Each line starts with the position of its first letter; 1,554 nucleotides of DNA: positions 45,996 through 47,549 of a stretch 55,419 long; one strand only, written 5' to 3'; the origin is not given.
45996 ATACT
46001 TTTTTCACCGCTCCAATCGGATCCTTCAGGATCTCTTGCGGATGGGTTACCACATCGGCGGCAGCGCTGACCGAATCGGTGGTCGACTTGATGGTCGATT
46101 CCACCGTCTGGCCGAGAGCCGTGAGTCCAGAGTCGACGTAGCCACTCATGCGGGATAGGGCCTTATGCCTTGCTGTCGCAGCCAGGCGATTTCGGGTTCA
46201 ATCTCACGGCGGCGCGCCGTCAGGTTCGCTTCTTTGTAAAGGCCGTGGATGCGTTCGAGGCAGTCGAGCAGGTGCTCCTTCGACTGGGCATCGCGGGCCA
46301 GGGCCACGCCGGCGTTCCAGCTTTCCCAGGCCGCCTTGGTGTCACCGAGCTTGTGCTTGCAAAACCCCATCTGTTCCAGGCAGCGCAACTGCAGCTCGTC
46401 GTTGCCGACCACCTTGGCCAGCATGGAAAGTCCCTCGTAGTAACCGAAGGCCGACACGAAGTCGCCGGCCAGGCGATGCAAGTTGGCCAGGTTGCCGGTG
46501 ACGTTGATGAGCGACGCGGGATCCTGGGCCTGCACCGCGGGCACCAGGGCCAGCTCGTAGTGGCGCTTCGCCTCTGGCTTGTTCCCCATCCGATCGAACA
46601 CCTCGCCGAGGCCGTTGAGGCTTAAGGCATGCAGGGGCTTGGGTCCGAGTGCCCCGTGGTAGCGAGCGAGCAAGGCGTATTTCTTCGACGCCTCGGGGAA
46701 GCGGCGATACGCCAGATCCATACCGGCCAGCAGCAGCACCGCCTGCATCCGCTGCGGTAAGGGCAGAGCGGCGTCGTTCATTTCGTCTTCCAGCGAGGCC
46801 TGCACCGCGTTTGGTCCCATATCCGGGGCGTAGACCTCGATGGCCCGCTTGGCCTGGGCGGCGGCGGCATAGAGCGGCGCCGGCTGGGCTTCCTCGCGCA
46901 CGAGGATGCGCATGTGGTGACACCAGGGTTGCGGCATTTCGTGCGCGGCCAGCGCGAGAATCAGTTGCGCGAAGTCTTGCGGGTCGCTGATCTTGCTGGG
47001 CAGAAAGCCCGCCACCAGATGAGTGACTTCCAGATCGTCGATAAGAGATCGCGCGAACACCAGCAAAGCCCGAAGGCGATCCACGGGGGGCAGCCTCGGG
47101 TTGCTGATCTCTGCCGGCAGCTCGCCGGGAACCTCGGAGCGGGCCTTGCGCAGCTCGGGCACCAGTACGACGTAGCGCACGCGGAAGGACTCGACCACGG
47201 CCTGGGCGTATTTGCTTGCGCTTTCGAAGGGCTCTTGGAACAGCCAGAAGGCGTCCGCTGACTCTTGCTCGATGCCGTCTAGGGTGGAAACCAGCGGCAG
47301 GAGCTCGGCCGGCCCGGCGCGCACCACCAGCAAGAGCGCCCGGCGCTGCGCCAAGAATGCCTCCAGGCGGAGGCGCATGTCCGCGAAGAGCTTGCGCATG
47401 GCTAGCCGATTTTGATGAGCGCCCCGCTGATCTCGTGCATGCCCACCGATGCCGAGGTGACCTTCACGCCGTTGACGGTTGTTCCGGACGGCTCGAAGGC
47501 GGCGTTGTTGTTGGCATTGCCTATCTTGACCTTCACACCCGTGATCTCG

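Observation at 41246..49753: Orphan T6SS cargo island 1: vgrG - TPR protein - PAAR - Rhs - immunity as one translationally coupled unit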

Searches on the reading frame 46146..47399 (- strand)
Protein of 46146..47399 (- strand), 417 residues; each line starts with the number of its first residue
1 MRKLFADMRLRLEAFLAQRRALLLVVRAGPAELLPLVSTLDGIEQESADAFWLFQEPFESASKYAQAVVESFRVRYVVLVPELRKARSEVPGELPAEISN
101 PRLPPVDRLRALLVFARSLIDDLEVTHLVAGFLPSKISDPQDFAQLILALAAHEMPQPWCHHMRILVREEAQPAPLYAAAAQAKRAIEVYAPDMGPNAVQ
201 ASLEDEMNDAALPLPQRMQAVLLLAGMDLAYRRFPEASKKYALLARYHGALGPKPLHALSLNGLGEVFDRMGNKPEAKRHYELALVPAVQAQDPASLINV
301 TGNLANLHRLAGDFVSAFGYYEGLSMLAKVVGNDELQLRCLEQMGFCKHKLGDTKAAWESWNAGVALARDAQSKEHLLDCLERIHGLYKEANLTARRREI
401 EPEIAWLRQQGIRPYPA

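Call 11: search_protein_families(library=pfam, proteins=[window:46146-47399:-], max_evalue=0.01)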
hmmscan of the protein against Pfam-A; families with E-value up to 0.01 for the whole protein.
window:46146-47399:- (417 aa): 5 families
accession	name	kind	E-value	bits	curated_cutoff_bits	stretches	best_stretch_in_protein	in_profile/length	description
PF13424.12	TPR_12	-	1.5e-10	41.6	30.1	2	299-357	4-64/77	Tetratricopeptide repeat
PF00515.34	TPR_1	-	0.00017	21.7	27.8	0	258-285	1-28/34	Tetratricopeptide repeat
PF07719.23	TPR_2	-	0.00019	21.8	27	0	259-285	2-28/34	Tetratricopeptide repeat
PF13374.12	TPR_10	-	0.0006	20.2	27.5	0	258-285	2-29/42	Tetratricopeptide repeat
PF13176.12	TPR_7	-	0.001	19.4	27.9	0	260-294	1-35/36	Tetratricopeptide repeat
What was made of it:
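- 46146..47399 (-): 417-aa accessory protein: an N-terminal alpha/beta domain (about residues 1-210, with a conserved PWCHHMR motif) plus a C-terminal TPR solenoid (about residues 214-409). It is the probable adaptor or chaperone for the PAAR/Rhs cargo. TPR_12 (call 11).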

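Call 12: search_protein_families(library=ncbifam, proteins=[window:46146-47399:-], max_evalue=0.01)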
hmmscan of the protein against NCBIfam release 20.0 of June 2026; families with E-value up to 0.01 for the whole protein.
window:46146-47399:- (417 aa): 2 families
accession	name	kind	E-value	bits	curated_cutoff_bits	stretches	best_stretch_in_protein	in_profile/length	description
NF053720.1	NsdA_fam_reg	subfamily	0.00072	19.2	75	0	272-317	215-260/432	NsdA family TPR-like regulatory protein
NF053520.1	HK_Porph_FimS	equivalog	0.0085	14.4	600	0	260-392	166-298/618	sensor histidine kinase FimS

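Call 16: find_homologous_proteins(query=window:46146-47399:-)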
Query window:46146-47399:- (417 aa): 45 proteins with E <= 0.001 among 8000 candidates.
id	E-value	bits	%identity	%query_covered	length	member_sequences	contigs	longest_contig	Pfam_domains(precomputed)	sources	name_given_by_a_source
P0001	8.5e-273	923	100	100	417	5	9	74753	PF13424.13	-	-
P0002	1.2e-211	721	79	100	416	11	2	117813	PF13424.13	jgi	jgi:tetratricopeptide (TPR) repeat protein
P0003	2.0e-210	717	77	100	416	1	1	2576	PF13424.13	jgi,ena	jgi:tetratricopeptide (TPR) repeat protein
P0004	5.9e-210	716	77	100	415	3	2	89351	PF13424.13,PF13176.13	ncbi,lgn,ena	-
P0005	8.0e-206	702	76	100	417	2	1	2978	PF13424.13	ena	-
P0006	2.6e-205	701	77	100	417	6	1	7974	PF13424.13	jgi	-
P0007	1.6e-203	695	75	100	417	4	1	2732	PF13424.13,PF13176.13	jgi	-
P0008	1.9e-200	685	74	100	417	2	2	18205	PF13424.13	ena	-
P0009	4.8e-195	667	72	100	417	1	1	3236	PF13424.13,PF07719.24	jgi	jgi:hypothetical protein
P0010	5.9e-195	666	72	100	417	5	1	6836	PF13424.13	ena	-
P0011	6.0e-193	660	72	100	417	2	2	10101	PF13424.13,PF13176.13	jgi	jgi:hypothetical protein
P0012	4.1e-170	585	65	100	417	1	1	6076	PF00515.35,PF13424.13,PF07719.24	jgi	jgi:tetratricopeptide (TPR) repeat protein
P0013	1.4e-168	580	64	100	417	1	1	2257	PF00515.35,PF13424.13,PF07719.24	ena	-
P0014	2.2e-164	566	63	100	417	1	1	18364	PF13424.13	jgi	jgi:tetratricopeptide (TPR) repeat protein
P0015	2.4e-163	562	61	100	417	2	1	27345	PF13424.13,PF13176.13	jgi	jgi:tetratricopeptide (TPR) repeat protein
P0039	1.0e-119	419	51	100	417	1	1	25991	PF13424.13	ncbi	-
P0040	1.7e-109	385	45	100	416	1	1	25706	PF17874.8,PF13424.13,PF14938.13,PF13432.13,PF07719.24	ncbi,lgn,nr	ncbi:MAG: tetratricopeptide repeat protein [Deltaproteobacteria bacterium]|nr:tetratricopeptide repe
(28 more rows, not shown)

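Call 18: find_encoding_contigs(protein=P0040, flank=10000, max_places=2)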
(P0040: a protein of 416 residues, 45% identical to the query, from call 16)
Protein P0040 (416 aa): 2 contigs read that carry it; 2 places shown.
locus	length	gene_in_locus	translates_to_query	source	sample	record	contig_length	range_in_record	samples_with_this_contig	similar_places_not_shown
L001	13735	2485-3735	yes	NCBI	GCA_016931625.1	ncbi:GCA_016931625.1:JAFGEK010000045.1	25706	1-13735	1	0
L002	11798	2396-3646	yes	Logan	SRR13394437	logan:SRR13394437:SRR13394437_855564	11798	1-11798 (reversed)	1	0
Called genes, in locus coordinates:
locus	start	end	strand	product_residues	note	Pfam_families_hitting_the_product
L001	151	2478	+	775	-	PF05954:Phage_GPD, PF04717:Phage_base_V, PF22178:Gp5_trimer_C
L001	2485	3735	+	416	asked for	PF14938:SNAP (faint), PF17874:TPR_MalT (weak), PF07719:TPR_2 (faint), PF13432:TPR_16 (faint), PF13424:TPR_12 (weak)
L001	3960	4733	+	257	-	-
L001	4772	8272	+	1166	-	PF20148:DUF6531, PF25023:TEN_YD-shell (weak), PF05593:RHS_repeat (faint), PF25023:TEN_YD-shell, PF03527:RHS (faint)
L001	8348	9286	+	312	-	-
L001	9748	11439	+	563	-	-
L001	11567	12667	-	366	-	PF03446:NAD_binding_2 (faint), PF07991:KARI_N, PF01450:KARI_C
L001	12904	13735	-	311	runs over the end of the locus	PF04055:Radical_SAM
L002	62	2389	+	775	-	PF05954:Phage_GPD, PF04717:Phage_base_V, PF22178:Gp5_trimer_C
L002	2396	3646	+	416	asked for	PF14938:SNAP (faint), PF17874:TPR_MalT (weak), PF07719:TPR_2 (faint), PF13432:TPR_16 (faint), PF13424:TPR_12 (weak)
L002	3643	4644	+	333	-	PF05488:PAAR_motif (weak)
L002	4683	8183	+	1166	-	PF20148:DUF6531, PF25023:TEN_YD-shell (weak), PF05593:RHS_repeat (faint), PF25023:TEN_YD-shell, PF03527:RHS (faint)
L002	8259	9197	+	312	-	-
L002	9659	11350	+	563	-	-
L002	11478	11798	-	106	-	?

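Call 19: find_encoding_contigs(protein=P0039, flank=10000, max_places=2)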
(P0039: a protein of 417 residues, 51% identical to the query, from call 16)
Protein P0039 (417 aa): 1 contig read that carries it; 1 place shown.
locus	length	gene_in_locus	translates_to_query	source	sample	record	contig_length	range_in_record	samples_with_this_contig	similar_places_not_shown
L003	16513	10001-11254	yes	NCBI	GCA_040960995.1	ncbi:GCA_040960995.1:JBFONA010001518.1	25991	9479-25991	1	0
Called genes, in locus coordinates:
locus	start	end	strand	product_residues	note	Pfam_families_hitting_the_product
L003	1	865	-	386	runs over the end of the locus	PF01139:RtcB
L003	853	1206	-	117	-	PF02033:RBFA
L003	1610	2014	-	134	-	-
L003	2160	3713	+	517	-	PF00144:Beta-lactamase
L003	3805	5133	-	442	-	PF12704:MacB_PCD (weak), PF02687:FtsX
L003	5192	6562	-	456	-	PF02687:FtsX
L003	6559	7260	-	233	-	PF00005:ABC_tran, PF02463:SMC_N (faint), PF13304:AAA_21 (weak)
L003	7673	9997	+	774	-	PF05954:Phage_GPD, PF06715:Gp5_C (faint), PF04717:Phage_base_V, PF22178:Gp5_trimer_C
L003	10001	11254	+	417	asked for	PF13424:TPR_12 (weak)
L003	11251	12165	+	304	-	-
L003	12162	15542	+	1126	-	PF20148:DUF6531, PF05593:RHS_repeat (faint), PF25023:TEN_YD-shell, PF03527:RHS (weak), PF14428:SCP1201-like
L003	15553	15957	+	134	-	PF14430:Imm1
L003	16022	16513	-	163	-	?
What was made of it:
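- Checked: TPR to PAAR: a candidate start overlapping the TPR stop in 9 of 12 loci (the ATGA overlap in 8; in L003 the script took an upstream in-frame GTG, while the gene call of call 19 gives the same 4-nt overlap).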

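Call 20: find_encoding_contigs(protein=P0015, flank=10000, max_places=2)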
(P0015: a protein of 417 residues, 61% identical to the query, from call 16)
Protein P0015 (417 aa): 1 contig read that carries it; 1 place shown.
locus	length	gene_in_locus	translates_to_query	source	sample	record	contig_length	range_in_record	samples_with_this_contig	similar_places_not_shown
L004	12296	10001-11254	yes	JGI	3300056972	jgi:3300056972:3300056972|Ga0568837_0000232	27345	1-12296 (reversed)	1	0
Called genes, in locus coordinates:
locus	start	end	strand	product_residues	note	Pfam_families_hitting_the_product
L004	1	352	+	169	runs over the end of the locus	PF05638:T6SS_HCP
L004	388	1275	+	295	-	PF13428:TPR_14 (faint), PF07719:TPR_2 (faint), PF13432:TPR_16 (faint), PF14559:TPR_19 (faint), PF07024:ImpE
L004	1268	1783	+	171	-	PF04965:GPW_gp25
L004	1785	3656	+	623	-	PF05947:T6SS_TssF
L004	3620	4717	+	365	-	PF06996:T6SS_TssG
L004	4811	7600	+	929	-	-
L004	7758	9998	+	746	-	PF05954:Phage_GPD, PF04717:Phage_base_V, PF20093:DUF6484 (weak), PF22178:Gp5_trimer_C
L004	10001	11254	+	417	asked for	PF13424:TPR_12 (faint), PF13176:TPR_7 (faint)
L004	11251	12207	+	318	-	PF05488:PAAR_motif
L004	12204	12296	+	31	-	?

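Call 21: find_encoding_contigs(protein=P0001, flank=10000, max_places=6)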
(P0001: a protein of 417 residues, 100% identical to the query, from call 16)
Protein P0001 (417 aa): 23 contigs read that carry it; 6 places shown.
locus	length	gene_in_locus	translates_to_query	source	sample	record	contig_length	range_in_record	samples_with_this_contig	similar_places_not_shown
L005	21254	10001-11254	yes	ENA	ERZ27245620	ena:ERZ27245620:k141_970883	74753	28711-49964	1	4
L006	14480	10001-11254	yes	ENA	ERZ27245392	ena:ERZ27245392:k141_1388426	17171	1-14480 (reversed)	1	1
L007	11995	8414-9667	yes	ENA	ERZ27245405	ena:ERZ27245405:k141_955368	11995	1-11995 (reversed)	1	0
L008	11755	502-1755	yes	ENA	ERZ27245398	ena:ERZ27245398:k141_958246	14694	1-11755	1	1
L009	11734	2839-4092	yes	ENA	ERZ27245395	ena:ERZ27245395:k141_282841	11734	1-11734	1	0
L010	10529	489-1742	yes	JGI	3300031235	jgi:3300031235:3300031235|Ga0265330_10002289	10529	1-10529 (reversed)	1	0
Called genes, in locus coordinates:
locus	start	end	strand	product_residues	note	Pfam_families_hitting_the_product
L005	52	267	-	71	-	-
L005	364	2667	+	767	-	PF05954:Phage_GPD, PF04717:Phage_base_V, PF20093:DUF6484 (weak), PF22178:Gp5_trimer_C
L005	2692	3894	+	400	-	PF05488:PAAR_motif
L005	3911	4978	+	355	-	-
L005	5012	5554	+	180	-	-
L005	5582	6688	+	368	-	-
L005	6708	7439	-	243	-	-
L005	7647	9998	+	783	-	PF05954:Phage_GPD, PF04717:Phage_base_V, PF20093:DUF6484 (faint), PF22178:Gp5_trimer_C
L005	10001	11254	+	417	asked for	PF13424:TPR_12 (faint)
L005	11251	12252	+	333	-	PF05488:PAAR_motif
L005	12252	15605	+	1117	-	PF20148:DUF6531, PF05593:RHS_repeat (faint), PF25023:TEN_YD-shell, PF03527:RHS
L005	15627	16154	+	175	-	-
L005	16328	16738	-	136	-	-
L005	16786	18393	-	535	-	PF13360:PQQ_2, PF25293:Beta-prop_EMC1_N (faint)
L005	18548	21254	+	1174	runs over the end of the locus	-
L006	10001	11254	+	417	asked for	PF13424:TPR_12 (faint)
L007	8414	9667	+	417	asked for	PF13424:TPR_12 (faint)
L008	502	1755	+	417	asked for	PF13424:TPR_12 (faint)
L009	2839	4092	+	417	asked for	PF13424:TPR_12 (faint)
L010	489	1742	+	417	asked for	PF13424:TPR_12 (faint)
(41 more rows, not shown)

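Call 42: search_solved_structures(query=A2, max_evalue=1)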
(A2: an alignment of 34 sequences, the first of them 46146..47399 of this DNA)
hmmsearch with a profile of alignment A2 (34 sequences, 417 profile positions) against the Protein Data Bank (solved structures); distinct sequences matched with E-value up to 1: 69 (the best 60 are shown).
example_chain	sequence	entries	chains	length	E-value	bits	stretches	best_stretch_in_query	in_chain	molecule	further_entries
7obi_A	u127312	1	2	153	3.4e-12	49.3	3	257-325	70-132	CTPR-rv4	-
6eou_A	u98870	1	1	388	2.4e-06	30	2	245-343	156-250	UDP-N-acetylglucosamine--peptide N-acetylglucosaminyltransferase 110 kDa subunit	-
1w3b_A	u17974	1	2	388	2.7e-06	29.9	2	245-343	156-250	UDP-N-ACETYLGLUCOSAMINE--PEPTIDE N-ACETYLGLUCOSAMINYLTRANSFERASE 110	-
7t7t_A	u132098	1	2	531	4.1e-05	26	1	228-304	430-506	Protein TONSOKU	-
7ntf_A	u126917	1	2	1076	4.6e-05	25.8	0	247-360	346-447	Isoform 1 of UDP-N-acetylglucosamine--peptide N-acetylglucosaminyltransferase 110 kDa subu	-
7yeh_B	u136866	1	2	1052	5e-05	25.7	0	247-360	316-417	UDP-N-acetylglucosamine--peptide N-acetylglucosaminyltransferase 110 kDa subunit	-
7yea_A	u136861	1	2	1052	5e-05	25.7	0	247-360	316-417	UDP-N-acetylglucosamine--peptide N-acetylglucosaminyltransferase 110 kDa subunit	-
8bu0_A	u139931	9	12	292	0.0003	23.1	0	260-326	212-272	Consensus tetratricopeptide repeat protein | Crystal structure of an 8-repeat consensus TPR superhelix with Zinc. | Monomer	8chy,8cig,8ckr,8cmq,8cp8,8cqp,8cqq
5dbk_A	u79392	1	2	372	0.00047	22.5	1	269-392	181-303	Transcriptional regulator/TPR domain protein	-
3gw4_A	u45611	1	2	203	0.00047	22.5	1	263-322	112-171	Uncharacterized protein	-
4gpk_A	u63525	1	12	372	0.00047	22.5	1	269-392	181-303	NprR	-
5a7d_B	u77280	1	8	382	0.0014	20.9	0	312-373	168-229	PINS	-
5o09_1C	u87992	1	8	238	0.0015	20.8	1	265-340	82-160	Bacterial kinesin light chain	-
4a1s_A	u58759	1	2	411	0.0018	20.5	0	302-372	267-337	PARTNER OF INSCUTEABLE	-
9gzg_A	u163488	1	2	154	0.0023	20.2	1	254-327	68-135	Engineered CTPR protein with glutamic acids for conductivity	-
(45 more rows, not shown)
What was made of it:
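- On Established T6SS adaptors/chaperones (DUF4123 Tap/Tec, DUF1795 Eag, DUF2169 TvpA): PDB profile hits are generic TPR (call 42).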

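Call 52: find_related_loci(query=A2, collection=genome_contigs, flank=10000)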
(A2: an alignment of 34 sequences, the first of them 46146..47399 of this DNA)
Query A2 (417 aa) in genome_contigs; peptide patterns used: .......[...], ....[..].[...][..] (x = any residue, [..] = any of these).
29 stretches matched a pattern; 11 encode a relative of the query (tblastn E <= 1e-3); 11 distinct loci.
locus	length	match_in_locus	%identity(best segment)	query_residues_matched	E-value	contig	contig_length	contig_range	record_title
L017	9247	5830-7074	77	1-417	0e+0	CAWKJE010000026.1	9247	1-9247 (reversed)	MAG: uncultured delta proteobacterium isolate MFD04752.bin.1.7 genome assembly, contig: contig_188361, whole genome shot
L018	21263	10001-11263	70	1-417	0e+0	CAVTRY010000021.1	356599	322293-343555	MAG: uncultured delta proteobacterium isolate MFD09286.bin.2.143 genome assembly, contig: contig_26711, whole genome sho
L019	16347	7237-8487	63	1-417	1e-172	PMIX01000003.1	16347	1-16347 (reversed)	MAG: Myxococcales bacterium isolate fen_1127 73.20120600_E3D.16_contig_20608, whole genome shotgun sequence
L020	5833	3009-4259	49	1-417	2e-115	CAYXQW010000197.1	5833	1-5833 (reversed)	MAG TPA_asm: uncultured Bdellovibrionales bacterium isolate SRP192927_co6_8 genome assembly, contig: NODE_37910_length_5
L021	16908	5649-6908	34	1-412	4e-79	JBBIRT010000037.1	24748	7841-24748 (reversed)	MAG: Deltaproteobacteria bacterium isolate SLS170214_bin_356 NODE_2299_length_24748_cov_4.813874, whole genome shotgun s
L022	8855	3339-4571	37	1-404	9e-72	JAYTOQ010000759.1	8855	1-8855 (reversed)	MAG: Polyangiaceae bacterium isolate GFS_4138 GFS_4138_758, whole genome shotgun sequence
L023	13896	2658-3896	33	1-404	6e-70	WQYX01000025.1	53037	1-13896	MAG: Polyangiaceae bacterium isolate Emb289P4bin34 Ga0123357_10000230, whole genome shotgun sequence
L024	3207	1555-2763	34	1-401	2e-61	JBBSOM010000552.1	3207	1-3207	MAG: Longimicrobiales bacterium isolate LS6_sbin.3 LS6_sbin.3_K_844431_L_3207_cov_17.8911, whole genome shotgun sequence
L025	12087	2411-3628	33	1-405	2e-58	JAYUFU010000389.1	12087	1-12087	MAG: Fimbriiglobus sp. isolate GFS_7859 GFS_7859_388, whole genome shotgun sequence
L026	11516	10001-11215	33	1-405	1e-52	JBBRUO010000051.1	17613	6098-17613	MAG: Gemmatales bacterium isolate La3_concoct.253 La3_concoct.253_K_116701_L_17613_cov_210.8101, whole genome shotgun se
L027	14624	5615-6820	32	1-401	5e-56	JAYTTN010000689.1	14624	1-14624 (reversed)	MAG: Fimbriiglobus sp. isolate GFS_5396 GFS_5396_688, whole genome shotgun sequence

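Call 58: predict_structure(alignment_id=A2)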
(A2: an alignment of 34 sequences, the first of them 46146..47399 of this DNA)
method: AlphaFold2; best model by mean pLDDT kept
length: 417 residues; sequences in the alignment: 34
mean_pLDDT: 92.0   pTM: 0.76
mean pLDDT of the five models: 92.0, 91.8, 91.2, 91.1, 89.8
residues with pLDDT >= 90: 337; 70-90: 67; 50-70: 12; < 50: 1
segments of 3 or more residues with pLDDT < 50: none
pLDDT, mean of each block of 10 residues (from residue 1): 90 90 90 93 93 96 97 93 86 90 94 92 88 94 93 67 89 77 75 90 94 94 96 97 97 95 98 97 97 95 97 97 96 95 96 96 96 93 94 92 95 74
secondary structure, 60 per line:
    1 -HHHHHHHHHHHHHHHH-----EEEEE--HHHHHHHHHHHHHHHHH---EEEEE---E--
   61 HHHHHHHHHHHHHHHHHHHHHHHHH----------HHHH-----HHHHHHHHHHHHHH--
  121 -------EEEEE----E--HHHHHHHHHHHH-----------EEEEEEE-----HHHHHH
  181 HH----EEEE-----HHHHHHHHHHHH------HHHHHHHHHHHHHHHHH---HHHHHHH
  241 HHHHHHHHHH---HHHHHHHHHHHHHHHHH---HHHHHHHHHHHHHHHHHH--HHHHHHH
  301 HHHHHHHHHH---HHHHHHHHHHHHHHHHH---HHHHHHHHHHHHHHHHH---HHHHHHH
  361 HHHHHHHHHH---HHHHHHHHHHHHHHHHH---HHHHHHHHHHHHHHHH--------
elements in order: H2-17 E23-27 H30-46 E50-54 H61-85 H96-99 H105-118 E128-132 H140-151 E163-169 H175-182 E187-190 H196-207 H214-230 H234-250 H254-270 H274-291 H294-310 H314-330 H334-350 H354-370 H374-390 H394-409
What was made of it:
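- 46146..47399 (-): AF2 model with pLDDT 92 (call 58).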

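Call 60: fold_search(model_id=the predicted structure, library=pdb)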
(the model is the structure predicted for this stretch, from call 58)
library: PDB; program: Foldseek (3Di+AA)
matches with E <= 10: 1478; with E <= 0.001: 123
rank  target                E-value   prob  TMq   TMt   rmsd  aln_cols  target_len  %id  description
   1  4g2v_A                3.4e-07  1.00  0.45  0.57  10.4       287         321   17  Structure complex of LGN binding with FRMPD1 (released 2013-01-23)
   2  5a7d_D                5.6e-07  1.00  0.46  0.55  13.7       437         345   12  Tetrameric assembly of LGN with Inscuteable (released 2016-08-03)
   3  5a7d_H                6.1e-07  1.00  0.45  0.54  11.5       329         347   16  Tetrameric assembly of LGN with Inscuteable (released 2016-08-03)
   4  4wne_A                6.1e-07  1.00  0.44  0.56  12.6       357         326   16  Crystal structure of the TPR domain of LGN in complex with Frmpd4/Preso1 at 2.0 Angstrom resolution (released 2015-09-16)
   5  6hc2_A                7.9e-07  1.00  0.39  0.44  14.5       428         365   12  Crystal structure of NuMA/LGN hetero-hexamers (released 2019-05-29)
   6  3gw4_A                9.5e-07  1.00  0.38  0.75   3.8       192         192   17  Crystal structure of uncharacterized protein from Deinococcus radiodurans. Northeast Structural Genomics Consortium Ta (released 2009-04-21)
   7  5a7d_G                9.5e-07  1.00  0.46  0.55  13.9       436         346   12  Tetrameric assembly of LGN with Inscuteable (released 2016-08-03)
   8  6hc2_E                9.5e-07  1.00  0.41  0.46  14.8       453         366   12  Crystal structure of NuMA/LGN hetero-hexamers (released 2019-05-29)
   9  3sf4_B                1.1e-06  1.00  0.44  0.51  13.5       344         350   14  Crystal structure of the complex between the conserved cell polarity proteins Inscuteable and LGN (released 2011-11-23)
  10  3sf4_C                1.2e-06  1.00  0.46  0.55  13.2       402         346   13  Crystal structure of the complex between the conserved cell polarity proteins Inscuteable and LGN (released 2011-11-23)
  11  3sf4_A                1.2e-06  1.00  0.48  0.55  12.9       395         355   14  Crystal structure of the complex between the conserved cell polarity proteins Inscuteable and LGN (released 2011-11-23)
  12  5a7d_B                1.2e-06  1.00  0.44  0.52  14.2       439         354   12  Tetrameric assembly of LGN with Inscuteable (released 2016-08-03)
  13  4a1s_A                1.3e-06  1.00  0.41  0.48  17.2       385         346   12  Crystallographic structure of the Pins:Insc complex (released 2012-03-28)
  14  6hc2_C                1.3e-06  1.00  0.41  0.46  14.3       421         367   13  Crystal structure of NuMA/LGN hetero-hexamers (released 2019-05-29)
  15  6hc2_S                1.3e-06  1.00  0.38  0.44  14.6       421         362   12  Crystal structure of NuMA/LGN hetero-hexamers (released 2019-05-29)
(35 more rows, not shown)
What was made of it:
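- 46146..47399 (-): Best Foldseek matches are LGN/KLC-type TPR domains (call 60).
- The model is confident, with a peptide-binding-type (LGN/KLC-like) TPR groove (calls 58, 60). The TPR half is of the peptide-binding LGN/KLC type (call 60), which fits an adaptor or chaperone.
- Tried and rejected: Matches were dominated by the TPR half, so the N-domain fold remains unassigned (call 60).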

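Call 78: find_encoding_contigs(protein=P0002, flank=10000, max_places=1)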
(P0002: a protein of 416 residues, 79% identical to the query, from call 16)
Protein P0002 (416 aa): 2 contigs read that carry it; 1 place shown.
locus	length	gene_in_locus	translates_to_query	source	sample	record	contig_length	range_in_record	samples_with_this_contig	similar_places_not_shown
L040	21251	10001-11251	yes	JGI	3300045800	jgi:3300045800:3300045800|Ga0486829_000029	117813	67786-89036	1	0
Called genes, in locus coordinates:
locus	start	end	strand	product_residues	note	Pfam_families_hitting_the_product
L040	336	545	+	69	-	-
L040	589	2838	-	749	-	PF03783:CsgG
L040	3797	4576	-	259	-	PF00079:Serpin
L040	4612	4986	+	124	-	-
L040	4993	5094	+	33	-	-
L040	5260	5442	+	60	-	-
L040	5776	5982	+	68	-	-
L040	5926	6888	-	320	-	-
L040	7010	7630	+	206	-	-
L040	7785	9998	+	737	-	PF05954:Phage_GPD, PF04717:Phage_base_V, PF22178:Gp5_trimer_C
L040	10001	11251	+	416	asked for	PF13424:TPR_12 (faint)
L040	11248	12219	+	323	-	PF05488:PAAR_motif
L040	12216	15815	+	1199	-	PF20148:DUF6531, PF05593:RHS_repeat (faint), PF25023:TEN_YD-shell, PF03527:RHS, PF15538:Ntox46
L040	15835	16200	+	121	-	PF18660:Tsi6 (faint)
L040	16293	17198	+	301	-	-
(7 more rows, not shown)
